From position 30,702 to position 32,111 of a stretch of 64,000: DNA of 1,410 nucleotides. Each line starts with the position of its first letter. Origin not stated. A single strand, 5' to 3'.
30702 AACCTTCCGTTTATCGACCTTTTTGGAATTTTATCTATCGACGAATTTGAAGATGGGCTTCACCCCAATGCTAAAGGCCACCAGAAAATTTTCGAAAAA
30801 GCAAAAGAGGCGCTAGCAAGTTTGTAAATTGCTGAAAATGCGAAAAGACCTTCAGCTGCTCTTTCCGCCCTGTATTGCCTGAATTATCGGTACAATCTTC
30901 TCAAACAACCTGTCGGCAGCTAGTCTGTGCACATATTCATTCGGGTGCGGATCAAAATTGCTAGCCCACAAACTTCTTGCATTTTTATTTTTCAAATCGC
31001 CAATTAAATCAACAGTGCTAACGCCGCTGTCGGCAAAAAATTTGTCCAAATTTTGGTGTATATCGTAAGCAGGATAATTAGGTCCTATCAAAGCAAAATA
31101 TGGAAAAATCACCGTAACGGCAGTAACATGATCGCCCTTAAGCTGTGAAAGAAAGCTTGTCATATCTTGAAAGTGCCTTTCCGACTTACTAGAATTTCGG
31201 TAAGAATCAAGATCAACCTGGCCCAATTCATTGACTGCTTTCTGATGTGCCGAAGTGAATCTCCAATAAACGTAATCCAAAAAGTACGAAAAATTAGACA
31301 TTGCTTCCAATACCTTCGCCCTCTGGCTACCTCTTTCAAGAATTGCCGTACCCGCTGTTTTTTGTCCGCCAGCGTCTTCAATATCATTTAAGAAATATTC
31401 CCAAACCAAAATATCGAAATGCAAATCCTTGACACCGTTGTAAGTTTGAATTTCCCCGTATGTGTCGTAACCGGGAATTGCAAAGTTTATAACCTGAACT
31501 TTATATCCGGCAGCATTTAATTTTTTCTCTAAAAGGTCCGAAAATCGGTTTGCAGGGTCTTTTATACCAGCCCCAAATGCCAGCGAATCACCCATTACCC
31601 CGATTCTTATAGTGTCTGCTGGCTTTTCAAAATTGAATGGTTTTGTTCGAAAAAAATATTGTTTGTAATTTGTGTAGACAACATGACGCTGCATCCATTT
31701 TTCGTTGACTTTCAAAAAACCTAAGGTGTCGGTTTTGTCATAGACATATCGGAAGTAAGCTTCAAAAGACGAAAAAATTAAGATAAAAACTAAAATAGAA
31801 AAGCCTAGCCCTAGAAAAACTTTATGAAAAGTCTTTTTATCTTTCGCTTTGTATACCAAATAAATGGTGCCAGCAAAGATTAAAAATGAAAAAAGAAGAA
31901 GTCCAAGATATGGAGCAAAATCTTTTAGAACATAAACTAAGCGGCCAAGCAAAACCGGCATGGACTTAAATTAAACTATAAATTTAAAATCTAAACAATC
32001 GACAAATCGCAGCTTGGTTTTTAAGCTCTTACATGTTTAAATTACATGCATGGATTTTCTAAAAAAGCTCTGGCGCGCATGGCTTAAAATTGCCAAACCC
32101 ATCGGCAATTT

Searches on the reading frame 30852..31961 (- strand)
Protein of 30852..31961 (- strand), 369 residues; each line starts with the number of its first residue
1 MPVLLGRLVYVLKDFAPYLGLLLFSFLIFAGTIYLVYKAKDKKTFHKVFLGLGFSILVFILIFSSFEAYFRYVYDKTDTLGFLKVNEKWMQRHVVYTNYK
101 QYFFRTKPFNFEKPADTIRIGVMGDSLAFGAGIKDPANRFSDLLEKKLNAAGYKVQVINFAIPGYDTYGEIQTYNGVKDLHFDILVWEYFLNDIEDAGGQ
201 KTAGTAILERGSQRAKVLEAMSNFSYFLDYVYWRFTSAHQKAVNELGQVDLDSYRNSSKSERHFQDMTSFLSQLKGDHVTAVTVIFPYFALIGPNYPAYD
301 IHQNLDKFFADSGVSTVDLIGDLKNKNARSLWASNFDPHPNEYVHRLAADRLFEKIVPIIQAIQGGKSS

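Call 6: search_protein_families(library=pfam, proteins=[window:30852-31961:-])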
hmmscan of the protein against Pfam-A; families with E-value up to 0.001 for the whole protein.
window:30852-31961:- (369 aa): 2 families
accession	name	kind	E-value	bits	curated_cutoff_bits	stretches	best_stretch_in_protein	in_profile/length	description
PF13472.12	Lipase_GDSL_2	-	1.6e-07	32.4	32.9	1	123-347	2-178/178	GDSL-like Lipase/Acylhydrolase family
PF00657.28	Lipase_GDSL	-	0.00022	21.9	23.6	0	120-351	1-207/208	GDSL-like Lipase/Acylhydrolase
